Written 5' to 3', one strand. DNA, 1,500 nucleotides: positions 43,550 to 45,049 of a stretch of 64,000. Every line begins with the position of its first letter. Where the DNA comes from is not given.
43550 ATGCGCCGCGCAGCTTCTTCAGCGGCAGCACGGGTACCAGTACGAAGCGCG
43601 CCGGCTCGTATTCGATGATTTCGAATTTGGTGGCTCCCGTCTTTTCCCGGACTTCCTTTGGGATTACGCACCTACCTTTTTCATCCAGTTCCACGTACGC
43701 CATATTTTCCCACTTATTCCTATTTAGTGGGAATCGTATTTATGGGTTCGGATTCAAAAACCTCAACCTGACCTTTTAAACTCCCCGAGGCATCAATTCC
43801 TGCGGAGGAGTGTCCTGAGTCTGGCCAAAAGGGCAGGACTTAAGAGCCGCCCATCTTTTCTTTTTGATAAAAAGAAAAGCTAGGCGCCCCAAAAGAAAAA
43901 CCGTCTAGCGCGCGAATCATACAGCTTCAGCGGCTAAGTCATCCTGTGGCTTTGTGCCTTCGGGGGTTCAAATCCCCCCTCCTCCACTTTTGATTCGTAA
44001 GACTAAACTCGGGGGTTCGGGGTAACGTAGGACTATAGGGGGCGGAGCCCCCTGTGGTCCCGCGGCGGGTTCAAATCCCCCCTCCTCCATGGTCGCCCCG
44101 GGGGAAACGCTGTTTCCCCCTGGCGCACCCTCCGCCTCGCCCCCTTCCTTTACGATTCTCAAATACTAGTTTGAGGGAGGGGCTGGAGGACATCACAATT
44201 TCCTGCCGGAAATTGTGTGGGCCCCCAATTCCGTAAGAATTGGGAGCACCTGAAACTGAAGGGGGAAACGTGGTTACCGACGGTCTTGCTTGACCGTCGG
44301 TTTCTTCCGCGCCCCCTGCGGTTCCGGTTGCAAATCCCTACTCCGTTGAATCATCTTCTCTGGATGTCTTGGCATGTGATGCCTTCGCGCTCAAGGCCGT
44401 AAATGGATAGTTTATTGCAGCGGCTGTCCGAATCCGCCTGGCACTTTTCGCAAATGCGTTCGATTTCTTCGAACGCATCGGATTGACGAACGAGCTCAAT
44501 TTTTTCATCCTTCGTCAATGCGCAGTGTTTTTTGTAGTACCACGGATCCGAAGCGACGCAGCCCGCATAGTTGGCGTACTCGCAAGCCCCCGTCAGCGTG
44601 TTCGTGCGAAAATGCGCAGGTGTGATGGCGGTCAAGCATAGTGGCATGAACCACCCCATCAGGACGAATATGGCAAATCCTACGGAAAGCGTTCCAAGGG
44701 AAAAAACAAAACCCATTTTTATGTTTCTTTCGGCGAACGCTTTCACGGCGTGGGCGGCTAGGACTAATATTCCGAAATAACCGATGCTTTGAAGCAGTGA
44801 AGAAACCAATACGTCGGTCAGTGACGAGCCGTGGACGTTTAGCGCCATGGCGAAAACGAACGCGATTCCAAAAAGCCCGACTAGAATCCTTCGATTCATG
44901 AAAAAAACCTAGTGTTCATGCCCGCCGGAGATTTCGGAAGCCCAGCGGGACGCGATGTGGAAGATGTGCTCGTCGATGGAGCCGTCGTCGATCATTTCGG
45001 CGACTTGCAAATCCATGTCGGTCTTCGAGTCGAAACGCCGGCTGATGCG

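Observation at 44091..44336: Repeat family X: a ~190-245-nt multi-hairpin element with compensatory stem substitutions between copies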

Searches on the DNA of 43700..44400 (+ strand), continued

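Call 92: search_dna_similar(query=window:43987-44345:+, collection=plasmids, mode=distant, max_rows=5)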
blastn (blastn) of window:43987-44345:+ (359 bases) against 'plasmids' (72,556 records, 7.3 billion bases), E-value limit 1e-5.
No match.

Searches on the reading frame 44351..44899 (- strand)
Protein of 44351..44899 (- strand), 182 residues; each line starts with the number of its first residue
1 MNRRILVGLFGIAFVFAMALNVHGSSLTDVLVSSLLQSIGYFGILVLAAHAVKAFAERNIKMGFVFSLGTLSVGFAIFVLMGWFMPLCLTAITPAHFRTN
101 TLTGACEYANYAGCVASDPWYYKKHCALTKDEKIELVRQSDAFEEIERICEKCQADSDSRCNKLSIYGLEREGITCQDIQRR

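Call 14: find_encoding_contigs(protein=window:44351-44899:-, flank=10000, max_places=10)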
Protein window:44351-44899:- (182 aa): 3 contigs read that carry it; 2 places shown.
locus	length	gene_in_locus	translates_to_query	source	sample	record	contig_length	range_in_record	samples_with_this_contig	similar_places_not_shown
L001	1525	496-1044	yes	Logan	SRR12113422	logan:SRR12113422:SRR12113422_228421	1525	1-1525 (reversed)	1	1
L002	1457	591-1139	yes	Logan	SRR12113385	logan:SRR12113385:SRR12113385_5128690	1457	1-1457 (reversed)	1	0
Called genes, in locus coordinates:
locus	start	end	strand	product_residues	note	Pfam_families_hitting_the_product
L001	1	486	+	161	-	?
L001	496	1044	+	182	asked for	-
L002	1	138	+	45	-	?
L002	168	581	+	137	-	-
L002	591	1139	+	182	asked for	-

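Call 15: search_protein_families(library=pfam, proteins=[window:44351-44899:-], max_evalue=0.01)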
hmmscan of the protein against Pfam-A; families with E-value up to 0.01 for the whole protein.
window:44351-44899:- (182 aa): 0 families
